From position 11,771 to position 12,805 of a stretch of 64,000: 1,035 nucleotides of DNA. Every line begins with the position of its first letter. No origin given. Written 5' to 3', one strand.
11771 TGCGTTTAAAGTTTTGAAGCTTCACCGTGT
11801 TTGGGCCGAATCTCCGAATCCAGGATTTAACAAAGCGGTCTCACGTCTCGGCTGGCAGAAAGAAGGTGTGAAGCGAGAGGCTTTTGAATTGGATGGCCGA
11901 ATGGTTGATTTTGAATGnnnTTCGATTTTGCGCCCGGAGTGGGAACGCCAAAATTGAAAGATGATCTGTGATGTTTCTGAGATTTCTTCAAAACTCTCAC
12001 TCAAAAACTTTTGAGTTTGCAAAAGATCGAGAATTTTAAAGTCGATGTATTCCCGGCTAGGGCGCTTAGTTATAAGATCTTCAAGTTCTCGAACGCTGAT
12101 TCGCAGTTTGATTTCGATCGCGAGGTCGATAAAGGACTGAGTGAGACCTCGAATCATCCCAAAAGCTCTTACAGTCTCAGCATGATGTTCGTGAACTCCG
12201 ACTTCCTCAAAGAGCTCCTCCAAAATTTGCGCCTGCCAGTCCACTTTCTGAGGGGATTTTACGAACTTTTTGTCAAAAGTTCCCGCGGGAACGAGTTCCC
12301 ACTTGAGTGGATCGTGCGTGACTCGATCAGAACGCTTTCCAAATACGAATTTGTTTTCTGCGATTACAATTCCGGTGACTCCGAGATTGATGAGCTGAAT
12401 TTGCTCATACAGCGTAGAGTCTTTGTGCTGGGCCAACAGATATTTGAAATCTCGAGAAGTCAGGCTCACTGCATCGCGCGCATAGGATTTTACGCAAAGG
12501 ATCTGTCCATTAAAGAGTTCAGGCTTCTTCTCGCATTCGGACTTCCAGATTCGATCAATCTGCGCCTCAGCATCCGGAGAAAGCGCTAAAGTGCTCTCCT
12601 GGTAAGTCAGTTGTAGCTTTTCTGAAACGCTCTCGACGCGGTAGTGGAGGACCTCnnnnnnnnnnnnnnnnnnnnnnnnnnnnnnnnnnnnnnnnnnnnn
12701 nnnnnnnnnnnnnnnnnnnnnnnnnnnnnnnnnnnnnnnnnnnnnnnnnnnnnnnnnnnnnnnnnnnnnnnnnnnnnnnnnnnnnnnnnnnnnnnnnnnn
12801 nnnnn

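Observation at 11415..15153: GNAT acetyltransferase, a GNAT-HAD-Nudix-like tri-domain fusion, and a stand-alone N-acetyl-sugar amidotransferase form a compact locus outside any glycan cluster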

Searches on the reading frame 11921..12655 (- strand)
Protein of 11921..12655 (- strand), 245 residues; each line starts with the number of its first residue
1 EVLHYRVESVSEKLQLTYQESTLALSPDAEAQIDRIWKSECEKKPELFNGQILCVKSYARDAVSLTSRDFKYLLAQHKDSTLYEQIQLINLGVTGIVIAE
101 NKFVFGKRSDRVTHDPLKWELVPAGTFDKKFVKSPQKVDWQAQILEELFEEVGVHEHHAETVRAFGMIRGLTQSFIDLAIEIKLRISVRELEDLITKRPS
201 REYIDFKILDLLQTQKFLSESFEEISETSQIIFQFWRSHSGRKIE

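Call 5: search_solved_structures(query=window:11921-12655:-, max_evalue=10, show_alignments=3)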
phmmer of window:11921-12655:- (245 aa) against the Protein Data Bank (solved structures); distinct sequences matched with E-value up to 10: 1.
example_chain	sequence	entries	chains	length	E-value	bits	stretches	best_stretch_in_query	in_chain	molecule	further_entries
4o6s_A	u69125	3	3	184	1.7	11.4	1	45-94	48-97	HasAp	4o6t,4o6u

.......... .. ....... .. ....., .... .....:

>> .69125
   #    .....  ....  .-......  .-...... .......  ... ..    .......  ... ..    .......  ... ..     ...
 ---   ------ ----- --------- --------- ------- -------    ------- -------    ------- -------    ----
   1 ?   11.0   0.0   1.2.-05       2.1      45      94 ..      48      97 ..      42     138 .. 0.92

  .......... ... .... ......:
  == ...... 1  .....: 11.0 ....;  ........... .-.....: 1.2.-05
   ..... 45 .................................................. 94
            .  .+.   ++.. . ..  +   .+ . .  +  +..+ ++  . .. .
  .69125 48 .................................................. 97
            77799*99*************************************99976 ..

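Call 6: find_homologous_proteins(query=window:11921-12655:-, max_evalue=0.001)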
Query window:11921-12655:-: 425 candidates shared short words with the query, none scored E <= 0.001.
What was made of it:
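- Tried and rejected: The word-indexed protein search with the domain alone found nothing (call 6).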

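Call 12: search_protein_representatives(protein=window:11921-12655:-)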
Query: 245 residues. Proteins with E-value up to 0.001 (for the whole library): 1126; up to 1e-10: 546; up to 1e-30: 1. The best 150 are listed.
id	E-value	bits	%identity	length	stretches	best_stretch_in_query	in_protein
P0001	2.4e-155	531.1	100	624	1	1-245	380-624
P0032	5.1e-29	117.8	31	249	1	9-239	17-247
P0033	2.4e-27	112.3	28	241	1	8-230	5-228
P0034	9.5e-26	107.1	27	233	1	13-231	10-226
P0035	1.4e-25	106.5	28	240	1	16-238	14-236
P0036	5.1e-24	101.5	28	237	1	27-225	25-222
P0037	6.8e-24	101.0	36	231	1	28-206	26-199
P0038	1.0e-23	100.5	30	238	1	19-235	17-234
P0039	1.1e-23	100.3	30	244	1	30-238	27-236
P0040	1.7e-23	99.7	31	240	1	6-219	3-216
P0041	1.9e-23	99.6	33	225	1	4-226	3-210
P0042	2.5e-23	99.2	30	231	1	12-220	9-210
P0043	3.1e-23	98.9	29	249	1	14-219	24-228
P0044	5.9e-23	98.0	29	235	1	15-218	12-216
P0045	5.9e-23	98.0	32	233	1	7-230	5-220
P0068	1.3e-20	90.3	31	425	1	31-232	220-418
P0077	7.2e-20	87.9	28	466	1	31-234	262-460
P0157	2.4e-17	79.6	32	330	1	25-222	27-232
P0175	5.0e-17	78.6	35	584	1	19-218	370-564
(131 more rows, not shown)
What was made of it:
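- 11921..12637 (-): Fusion protein, domain 3 (aa 386-624): NUDT22-like two-subdomain Nudix hydrolase, a putative UDP-sugar diphosphatase. The family has 1126 representatives at E<=1e-3 (call 12).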

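Call 13: search_protein_families(library=pfam, proteins=[P0032, P0033, P0034, P0037, P0041, P0068, P0077, P0175, P0157], max_evalue=0.1)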
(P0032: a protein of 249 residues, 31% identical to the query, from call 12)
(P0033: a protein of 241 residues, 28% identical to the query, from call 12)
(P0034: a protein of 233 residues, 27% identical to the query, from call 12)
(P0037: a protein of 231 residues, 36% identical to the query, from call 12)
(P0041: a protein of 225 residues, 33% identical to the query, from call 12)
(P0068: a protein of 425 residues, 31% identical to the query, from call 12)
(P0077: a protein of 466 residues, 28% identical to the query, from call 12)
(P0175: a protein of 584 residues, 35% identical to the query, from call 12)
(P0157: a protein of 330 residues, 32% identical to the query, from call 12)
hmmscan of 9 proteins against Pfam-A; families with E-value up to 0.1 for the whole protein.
P0032 (249 aa): 0 families

P0033 (241 aa): 0 families

P0034 (233 aa): 0 families

P0037 (231 aa): 1 family
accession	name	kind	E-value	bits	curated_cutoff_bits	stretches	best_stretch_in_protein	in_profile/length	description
PF00293.34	NUDIX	-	0.00047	20.6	21.1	1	93-162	7-67/134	NUDIX domain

P0041 (225 aa): 1 family
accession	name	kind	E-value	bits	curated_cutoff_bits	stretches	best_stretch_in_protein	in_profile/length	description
PF00293.34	NUDIX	-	8.5e-05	23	21.1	1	90-196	5-116/134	NUDIX domain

P0068 (425 aa): 8 families
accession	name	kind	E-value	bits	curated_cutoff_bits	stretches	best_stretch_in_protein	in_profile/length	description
PF13419.12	HAD_2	-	2.8e-39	135.5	23.8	1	16-192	1-175/178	Haloacid dehalogenase-like hydrolase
PF00702.32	Hydrolase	-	6.6e-26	92.3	26.4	1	14-189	2-191/191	haloacid dehalogenase-like hydrolase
PF12710.13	HAD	-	1.2e-09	39.3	27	1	16-146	1-131/189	haloacid dehalogenase-like hydrolase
PF13344.12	Hydrolase_6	-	0.0044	17.5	27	0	94-138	12-56/101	Haloacid dehalogenase-like hydrolase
PF14420.11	Clr5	-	0.025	15.2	22.3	0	44-79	8-43/54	Clr5 domain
PF25041.1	UFL1_C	-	0.052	13.8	24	0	53-92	43-80/112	E3 UFM1-protein ligase 1 C-terminal domain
PF13242.12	Hydrolase_like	-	0.076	13.4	22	0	151-193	3-46/75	HAD-hyrolase-like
PF05402.18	PqqD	-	0.088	13.6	23.4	0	53-75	25-48/67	Coenzyme PQQ synthesis protein D (PqqD)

P0077 (466 aa): 6 families
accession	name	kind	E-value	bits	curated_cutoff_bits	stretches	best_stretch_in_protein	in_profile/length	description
PF13419.12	HAD_2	-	4.2e-34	118.6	23.8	1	10-189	1-178/178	Haloacid dehalogenase-like hydrolase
PF00702.32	Hydrolase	-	6.7e-20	72.7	26.4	1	8-182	2-190/191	haloacid dehalogenase-like hydrolase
PF12710.13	HAD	-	1.2e-05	26.3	27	1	10-132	1-124/189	haloacid dehalogenase-like hydrolase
PF13242.12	Hydrolase_like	-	8.3e-05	22.9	22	1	145-213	3-75/75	HAD-hyrolase-like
PF03031.24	NIF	-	0.025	14.7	21.8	0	9-62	2-52/160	NLI interacting factor-like phosphatase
PF06888.18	Put_Phosphatase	-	0.048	13.5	27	0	69-136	49-119/234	Putative Phosphatase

P0175 (584 aa): 14 families
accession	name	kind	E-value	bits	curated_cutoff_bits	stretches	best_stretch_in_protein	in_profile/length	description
PF13419.12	HAD_2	-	8.1e-32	111.2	23.8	1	151-324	1-175/178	Haloacid dehalogenase-like hydrolase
PF00702.32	Hydrolase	-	9.2e-25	88.6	26.4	1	151-320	4-190/191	haloacid dehalogenase-like hydrolase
PF00583.31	Acetyltransf_1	-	6.7e-14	52.6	20.7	1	38-128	24-116/116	Acetyltransferase (GNAT) family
PF13302.13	Acetyltransf_3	-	2.9e-11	44.7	25.4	1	3-127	4-136/138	Acetyltransferase (GNAT) domain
PF00293.34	NUDIX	-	8.7e-09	35.9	21.1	1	442-562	4-119/134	NUDIX domain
PF13508.13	Acetyltransf_7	-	1.8e-08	35.1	27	1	47-129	3-83/84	Acetyltransferase (GNAT) domain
PF12710.13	HAD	-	2.2e-06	28.7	27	1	152-277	2-128/189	haloacid dehalogenase-like hydrolase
PF08445.16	FR47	-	0.0002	21.7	22.1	1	75-131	26-80/86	FR47-like protein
PF13420.13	Acetyltransf_4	-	0.00029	21.3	24.3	1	46-132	48-138/155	Acetyltransferase (GNAT) domain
PF06888.18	Put_Phosphatase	-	0.0012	18.8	27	1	152-278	4-121/234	Putative Phosphatase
PF12746.13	GNAT_acetyltran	-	0.0023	18.1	26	1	67-132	177-238/243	GNAT acetyltransferase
PF13673.13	Acetyltransf_10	-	0.0059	17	23.6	1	42-129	26-108/128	Acetyltransferase (GNAT) domain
PF13344.12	Hydrolase_6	-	0.044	14.3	27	0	226-267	10-51/101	Haloacid dehalogenase-like hydrolase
PF17013.11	Acetyltransf_15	-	0.06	13.2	35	0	75-100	77-102/210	Putative acetyl-transferase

P0157 (330 aa): 1 family
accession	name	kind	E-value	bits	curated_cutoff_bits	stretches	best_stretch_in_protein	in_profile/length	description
PF01565.28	FAD_binding_4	-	0.046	13.9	26.4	1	219-266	72-125/139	FAD binding domain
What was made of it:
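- On Nudix superfamily (Pfam PF00293): Homologues P0175 (35.9 bits) and P0041 (23.0 bits) pass the 21.1-bit cutoff (call 13).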

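Call 14: search_protein_families(library=ncbifam, proteins=[P0032, P0033, P0034, P0037, P0041, P0068, P0077, P0175, P0157], max_evalue=0.1)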
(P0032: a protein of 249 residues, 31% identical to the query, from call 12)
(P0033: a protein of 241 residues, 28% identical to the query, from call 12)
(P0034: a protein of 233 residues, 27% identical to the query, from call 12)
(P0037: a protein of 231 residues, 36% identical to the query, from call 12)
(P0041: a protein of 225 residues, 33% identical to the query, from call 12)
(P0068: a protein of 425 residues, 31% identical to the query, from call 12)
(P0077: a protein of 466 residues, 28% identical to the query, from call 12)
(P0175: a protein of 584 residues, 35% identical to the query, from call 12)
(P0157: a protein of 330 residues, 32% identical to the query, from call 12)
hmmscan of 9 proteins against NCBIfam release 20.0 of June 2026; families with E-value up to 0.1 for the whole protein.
P0032 (249 aa): 0 families

P0033 (241 aa): 1 family
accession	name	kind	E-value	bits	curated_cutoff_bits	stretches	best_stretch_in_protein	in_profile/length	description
NF006530.0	PRK08999.1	equivalog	0.043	12.9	245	1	85-174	4-84/315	Nudix family hydrolase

P0034 (233 aa): 0 families

P0037 (231 aa): 1 family
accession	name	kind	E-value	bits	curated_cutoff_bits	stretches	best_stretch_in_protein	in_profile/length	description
NF052573.1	HisKinEspAMyxo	equivalog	0.032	12.2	1400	1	131-188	419-479/755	serine histidine kinase EspA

P0041 (225 aa): 6 families
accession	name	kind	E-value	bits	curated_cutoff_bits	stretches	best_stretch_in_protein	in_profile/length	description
NF006530.0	PRK08999.1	equivalog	0.0003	19.9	245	1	95-152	13-69/315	Nudix family hydrolase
NF007834.0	PRK10546.1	equivalog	0.0015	18.3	156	1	91-198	7-109/135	pyrimidine (deoxy)nucleoside triphosphate diphosphatase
NF008044.0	PRK10776.1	equivalog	0.0022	17.9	148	1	89-153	6-68/130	8-oxo-dGTP diphosphatase MutT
NF011922.0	PRK15393.1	equivalog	0.016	14.9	152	1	103-205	54-154/182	NUDIX hydrolase YfcD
NF001937.0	PRK00714.1-4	equivalog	0.058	13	139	1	101-153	22-68/161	RNA pyrophosphohydrolase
NF001938.0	PRK00714.1-5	equivalog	0.071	12.5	116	0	99-153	25-83/172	RNA pyrophosphohydrolase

P0068 (425 aa): 36 families (the best 25 are shown)
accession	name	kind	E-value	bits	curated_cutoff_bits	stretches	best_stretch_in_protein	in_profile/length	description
TIGR02009.1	PGMB-YQAB-SF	subfamily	1.1e-27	97.4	153.35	1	14-194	2-185/186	beta-phosphoglucomutase family hydrolase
NF053653.1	InDiPhoBT2121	equivalog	5.4e-26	91.5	245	1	14-201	2-192/216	inorganic diphosphatase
NF009695.0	PRK13222.1-2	equivalog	5e-22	78.5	225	1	13-195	6-193/226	phosphoglycolate phosphatase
NF009804.0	PRK13288.1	equivalog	2.6e-21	76.1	218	1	14-192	4-178/215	pyrophosphatase PpaX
TIGR02253.1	CTE7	subfamily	5.1e-20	72.2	169.75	1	15-195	4-194/221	TIGR02253 family HAD-type hydrolase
NF046057.1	bifunc_MtlD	equivalog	8.4e-20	70.7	800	1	13-189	7-185/683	bifunctional mannitol-1-phosphate dehydrogenase/phosphatase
TIGR01990.1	bPGM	equivalog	3.6e-19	69.5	189.4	1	13-193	1-184/187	beta-phosphoglucomutase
NF008087.0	PRK10826.1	equivalog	4e-19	69.1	191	1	13-197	7-192/222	hexitol phosphatase HxpB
NF007854.0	PRK10563.1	equivalog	2e-17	63.6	211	1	13-191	4-181/221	6-phosphogluconate phosphatase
NF008610.0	PRK11587.1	equivalog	5.6e-17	61.8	282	1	16-191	6-177/219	sugar phosphatase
TIGR01449.2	PGP_bact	equivalog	8.1e-17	61.5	180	1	16-196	1-185/213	phosphoglycolate phosphatase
TIGR01509.1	HAD-SF-IA-v3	subfamily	4.7e-16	59.3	29.4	1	63-192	32-151/154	HAD-IA family hydrolase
TIGR01454.1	AHBA_synth_RP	hypoth_equivalog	3.4e-15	56.2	246.65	1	16-194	1-173/205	AHBA synthesis associated protein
NF008000.0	PRK10725.1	equivalog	3.8e-15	56.5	215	1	13-193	5-183/188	fructose-1-phosphate/6-phosphogluconate phosphatase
NF009697.0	PRK13222.1-4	equivalog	1.1e-13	51.1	327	1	13-196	7-194/232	phosphoglycolate phosphatase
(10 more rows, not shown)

P0077 (466 aa): 34 families (the best 25 are shown)
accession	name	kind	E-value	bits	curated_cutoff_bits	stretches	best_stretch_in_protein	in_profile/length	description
NF053653.1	InDiPhoBT2121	equivalog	1.3e-23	83.7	245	1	8-217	2-215/216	inorganic diphosphatase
NF009804.0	PRK13288.1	equivalog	6.8e-23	81.3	218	1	8-218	4-211/215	pyrophosphatase PpaX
NF009695.0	PRK13222.1-2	equivalog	8.2e-21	74.5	225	1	6-216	5-221/226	phosphoglycolate phosphatase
NF046057.1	bifunc_MtlD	equivalog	7.6e-20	70.9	800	1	8-221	8-223/683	bifunctional mannitol-1-phosphate dehydrogenase/phosphatase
NF008087.0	PRK10826.1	equivalog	1.3e-18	67.4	191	1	5-214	5-216/222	hexitol phosphatase HxpB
TIGR02009.1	PGMB-YQAB-SF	subfamily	1.8e-18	67.4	153.35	1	7-188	1-185/186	beta-phosphoglucomutase family hydrolase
TIGR01449.2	PGP_bact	equivalog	4.5e-18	65.6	180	1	10-214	1-210/213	phosphoglycolate phosphatase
NF008610.0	PRK11587.1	equivalog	2.3e-16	59.8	282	1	7-214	3-204/219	sugar phosphatase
TIGR01990.1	bPGM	equivalog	4.9e-16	59.3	189.4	1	8-190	2-187/187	beta-phosphoglucomutase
NF007854.0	PRK10563.1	equivalog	8.5e-16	58.3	211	1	8-184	5-180/221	6-phosphogluconate phosphatase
NF009697.0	PRK13222.1-4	equivalog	5.4e-15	55.4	327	1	6-217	6-222/232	phosphoglycolate phosphatase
NF009698.0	PRK13223.1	equivalog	6.7e-15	55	466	1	9-245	15-258/272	phosphoglycolate phosphatase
TIGR02253.1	CTE7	subfamily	8.2e-15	55.2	169.75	1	9-214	4-221/221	TIGR02253 family HAD-type hydrolase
TIGR01509.1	HAD-SF-IA-v3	subfamily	3.6e-13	50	29.4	1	97-189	69-154/154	HAD-IA family hydrolase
NF009694.0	PRK13222.1-1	equivalog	4.5e-13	49.1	415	1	87-217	110-239/252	phosphoglycolate phosphatase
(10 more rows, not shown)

P0175 (584 aa): 54 families (the best 25 are shown)
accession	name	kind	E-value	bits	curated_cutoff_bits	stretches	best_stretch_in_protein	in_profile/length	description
TIGR01990.1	bPGM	equivalog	3.8e-24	85.7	189.4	1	150-325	3-184/187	beta-phosphoglucomutase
NF008087.0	PRK10826.1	equivalog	9.9e-23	80.9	191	1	151-331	10-195/222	hexitol phosphatase HxpB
TIGR02009.1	PGMB-YQAB-SF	subfamily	7.2e-22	78.5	153.35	1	150-322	3-181/186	beta-phosphoglucomutase family hydrolase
NF046057.1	bifunc_MtlD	equivalog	1.5e-17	63.3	800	1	229-327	91-191/683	bifunctional mannitol-1-phosphate dehydrogenase/phosphatase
TIGR01509.1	HAD-SF-IA-v3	subfamily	1.1e-14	54.9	29.4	1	186-327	20-154/154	HAD-IA family hydrolase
NF008000.0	PRK10725.1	equivalog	3.6e-14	53.3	215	1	150-324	7-182/188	fructose-1-phosphate/6-phosphogluconate phosphatase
NF009695.0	PRK13222.1-2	equivalog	3.6e-14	52.8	225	1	151-334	9-202/226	phosphoglycolate phosphatase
NF053653.1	InDiPhoBT2121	equivalog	6.3e-14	52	245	1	152-325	5-184/216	inorganic diphosphatase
NF009804.0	PRK13288.1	equivalog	6.6e-14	51.9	218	1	151-322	6-176/215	pyrophosphatase PpaX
TIGR02253.1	CTE7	subfamily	1.1e-12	48.2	169.75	1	201-300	65-164/221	TIGR02253 family HAD-type hydrolase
NF009697.0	PRK13222.1-4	equivalog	8.8e-12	44.8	327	1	150-327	9-195/232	phosphoglycolate phosphatase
TIGR01449.2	PGP_bact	equivalog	2.2e-11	43.7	180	1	152-330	2-189/213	phosphoglycolate phosphatase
NF009698.0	PRK13223.1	equivalog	6.5e-11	41.9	466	1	151-330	16-205/272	phosphoglycolate phosphatase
NF007854.0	PRK10563.1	equivalog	7.1e-11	42.2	211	1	151-328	7-186/221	6-phosphogluconate phosphatase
NF009694.0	PRK13222.1-1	equivalog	7.4e-11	41.8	415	1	226-324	107-207/252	phosphoglycolate phosphatase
TIGR03585.1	PseH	equivalog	9.6e-08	32.3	93.1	1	42-132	46-137/156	UDP-4-amino-4,6-dideoxy-N-acetyl-beta-L-altrosamine N-acetyltransferase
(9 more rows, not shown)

P0157 (330 aa): 0 families
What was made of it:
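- On PseH (TIGR03585): P0175 scores 32.3 bits (call 14).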

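Call 17: find_homologous_proteins(query=A1, max_evalue=0.00001)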
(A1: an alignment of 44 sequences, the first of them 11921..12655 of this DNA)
Query A1 (44 sequences) (245 aa, profile of the alignment): 9 proteins with E <= 0.00001 among 3503 candidates.
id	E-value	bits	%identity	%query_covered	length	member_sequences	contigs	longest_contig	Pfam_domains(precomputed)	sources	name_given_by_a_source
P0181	2.3e-73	264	26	93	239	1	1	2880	-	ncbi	-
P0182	4.6e-73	263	27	93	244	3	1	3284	-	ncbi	-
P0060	2.3e-67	245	25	92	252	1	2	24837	-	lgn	-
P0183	2.7e-62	228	27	80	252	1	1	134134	-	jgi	-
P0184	8.1e-61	223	30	67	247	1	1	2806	-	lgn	-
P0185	5.8e-59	217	32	63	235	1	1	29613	-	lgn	-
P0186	3.5e-57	211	26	91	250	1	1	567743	-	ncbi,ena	-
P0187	3.6e-47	179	31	91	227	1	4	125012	-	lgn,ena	-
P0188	1.5e-23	101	27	84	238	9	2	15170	-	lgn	-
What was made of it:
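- Tried and rejected: With the family alignment it returned only 9 proteins (call 17).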

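Call 18: find_encoding_contigs(protein=P0186, flank=10000, max_places=2)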
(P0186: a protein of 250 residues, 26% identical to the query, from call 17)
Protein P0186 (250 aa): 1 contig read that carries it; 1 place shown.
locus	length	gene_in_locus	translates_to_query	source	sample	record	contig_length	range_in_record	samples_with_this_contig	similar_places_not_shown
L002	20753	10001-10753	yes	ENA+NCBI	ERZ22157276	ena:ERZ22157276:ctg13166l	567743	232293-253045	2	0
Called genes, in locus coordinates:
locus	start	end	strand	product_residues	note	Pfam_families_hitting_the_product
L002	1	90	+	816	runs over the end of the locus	PF14827:dCache_3, PF00672:HAMP, PF00990:GGDEF, PF00563:EAL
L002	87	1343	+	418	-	-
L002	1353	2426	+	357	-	PF01594:AI-2E_transport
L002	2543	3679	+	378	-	PF05175:MTS, PF13489:Methyltransf_23, PF01209:Ubie_methyltran, PF08241:Methyltransf_11, PF08242:Methyltransf_12, PF13649:Methyltransf_25, PF13847:Methyltransf_31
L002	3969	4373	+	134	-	-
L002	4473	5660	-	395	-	PF01041:DegT_DnrJ_EryC1, PF00155:Aminotran_1_2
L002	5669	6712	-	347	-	PF04321:RmlD_sub_bind, PF01073:3Beta_HSD, PF01370:Epimerase, PF02719:Polysacc_synt_2, PF07993:NAD_binding_4 (faint), PF13460:NAD_binding_10 (weak), PF16363:GDP_Man_Dehyd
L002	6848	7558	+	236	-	PF02348:CTP_transf_3, PF12804:NTP_transf_3 (weak)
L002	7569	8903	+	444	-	-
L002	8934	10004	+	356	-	PF03102:NeuB, PF08666:SAF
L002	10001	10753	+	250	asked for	-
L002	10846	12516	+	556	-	PF01839:FG-GAP (faint), PF13517:FG-GAP_3, PF07593:UnbV_ASPIC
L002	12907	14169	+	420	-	PF00294:PfkB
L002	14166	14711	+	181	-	PF00483:NTP_transferase, PF12804:NTP_transf_3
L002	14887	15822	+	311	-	PF01073:3Beta_HSD, PF01370:Epimerase, PF04321:RmlD_sub_bind, PF05368:NmrA (faint), PF07993:NAD_binding_4 (faint), PF13460:NAD_binding_10, PF16363:GDP_Man_Dehyd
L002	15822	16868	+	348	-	PF08240:ADH_N, PF16912:Glu_dehyd_C, PF00107:ADH_zinc_N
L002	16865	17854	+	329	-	PF01370:Epimerase, PF04321:RmlD_sub_bind, PF16363:GDP_Man_Dehyd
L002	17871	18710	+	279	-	PF13292:DXP_synthase_N, PF00456:Transketolase_N, PF00676:E1_dh (weak)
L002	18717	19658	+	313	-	PF02779:Transket_pyr, PF02780:Transketolase_C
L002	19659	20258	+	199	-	-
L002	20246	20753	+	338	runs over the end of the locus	PF01636:APH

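Call 19: find_encoding_contigs(protein=P0183, flank=10000, max_places=2)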
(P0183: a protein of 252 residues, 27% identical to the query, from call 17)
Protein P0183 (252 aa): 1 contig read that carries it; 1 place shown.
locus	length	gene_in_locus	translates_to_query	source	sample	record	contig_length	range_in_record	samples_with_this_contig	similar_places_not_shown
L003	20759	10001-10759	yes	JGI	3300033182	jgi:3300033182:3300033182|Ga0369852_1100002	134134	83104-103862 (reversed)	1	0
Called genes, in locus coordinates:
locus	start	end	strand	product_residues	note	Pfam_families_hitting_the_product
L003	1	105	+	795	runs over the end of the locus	PF14827:dCache_3, PF00672:HAMP, PF00990:GGDEF, PF00563:EAL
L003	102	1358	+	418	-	-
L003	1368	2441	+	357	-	PF01594:AI-2E_transport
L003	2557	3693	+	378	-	PF05175:MTS, PF13489:Methyltransf_23, PF01209:Ubie_methyltran, PF08241:Methyltransf_11, PF08242:Methyltransf_12, PF13649:Methyltransf_25, PF13847:Methyltransf_31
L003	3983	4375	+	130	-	-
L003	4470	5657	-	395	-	PF00155:Aminotran_1_2, PF01041:DegT_DnrJ_EryC1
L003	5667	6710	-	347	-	PF00106:adh_short, PF04321:RmlD_sub_bind, PF01073:3Beta_HSD, PF01370:Epimerase, PF02719:Polysacc_synt_2, PF07993:NAD_binding_4 (weak), PF13460:NAD_binding_10 (weak), PF16363:GDP_Man_Dehyd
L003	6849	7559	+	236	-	PF02348:CTP_transf_3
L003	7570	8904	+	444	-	-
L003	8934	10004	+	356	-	PF03102:NeuB, PF08666:SAF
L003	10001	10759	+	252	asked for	-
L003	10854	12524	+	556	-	PF01839:FG-GAP (faint), PF13517:FG-GAP_3, PF07593:UnbV_ASPIC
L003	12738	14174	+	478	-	PF01467:CTP_transf_like (weak), PF00294:PfkB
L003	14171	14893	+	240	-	PF00483:NTP_transferase, PF12804:NTP_transf_3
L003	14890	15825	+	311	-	PF01073:3Beta_HSD, PF01370:Epimerase, PF04321:RmlD_sub_bind, PF05368:NmrA (faint), PF07993:NAD_binding_4 (faint), PF13460:NAD_binding_10, PF16363:GDP_Man_Dehyd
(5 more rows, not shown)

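Call 20: find_encoding_contigs(protein=P0187, flank=10000, max_places=2)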
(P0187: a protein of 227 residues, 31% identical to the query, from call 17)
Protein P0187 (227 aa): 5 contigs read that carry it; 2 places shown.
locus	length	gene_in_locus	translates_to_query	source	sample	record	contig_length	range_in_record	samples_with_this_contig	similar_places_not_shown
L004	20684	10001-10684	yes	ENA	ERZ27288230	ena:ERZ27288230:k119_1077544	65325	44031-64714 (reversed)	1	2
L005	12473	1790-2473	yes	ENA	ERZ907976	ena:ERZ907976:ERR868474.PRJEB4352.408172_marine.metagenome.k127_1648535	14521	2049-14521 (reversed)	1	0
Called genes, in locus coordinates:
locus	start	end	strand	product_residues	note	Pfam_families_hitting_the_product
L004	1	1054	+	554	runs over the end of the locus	?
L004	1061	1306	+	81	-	-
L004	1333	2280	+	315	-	PF02826:2-Hacid_dh_C, PF03446:NAD_binding_2 (weak)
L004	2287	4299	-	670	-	PF12729:4HB_MCP_1, PF00672:HAMP, PF00015:MCPsignal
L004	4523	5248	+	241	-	PF00849:PseudoU_synth_2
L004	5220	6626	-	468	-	PF13231:PMT_2 (weak)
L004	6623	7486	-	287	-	PF05050:Methyltransf_21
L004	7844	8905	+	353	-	PF03102:NeuB, PF08666:SAF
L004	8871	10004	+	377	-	PF00702:Hydrolase, PF12710:HAD, PF13419:HAD_2, PF13302:Acetyltransf_3, PF00583:Acetyltransf_1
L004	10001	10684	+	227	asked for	-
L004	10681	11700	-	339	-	PF04321:RmlD_sub_bind, PF05368:NmrA, PF01073:3Beta_HSD, PF01370:Epimerase, PF02719:Polysacc_synt_2, PF07993:NAD_binding_4, PF13460:NAD_binding_10, PF16363:GDP_Man_Dehyd, +1 more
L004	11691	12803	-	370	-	PF13439:Glyco_transf_4, PF13579:Glyco_trans_4_4, PF20706:GT4-conflict (weak), PF00534:Glycos_transf_1, PF13692:Glyco_trans_1_4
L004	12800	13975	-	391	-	PF13439:Glyco_transf_4, PF13579:Glyco_trans_4_4, PF00534:Glycos_transf_1, PF13692:Glyco_trans_1_4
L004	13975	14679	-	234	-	PF08889:WbqC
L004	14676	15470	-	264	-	PF00551:Formyl_trans_N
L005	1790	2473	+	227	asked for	-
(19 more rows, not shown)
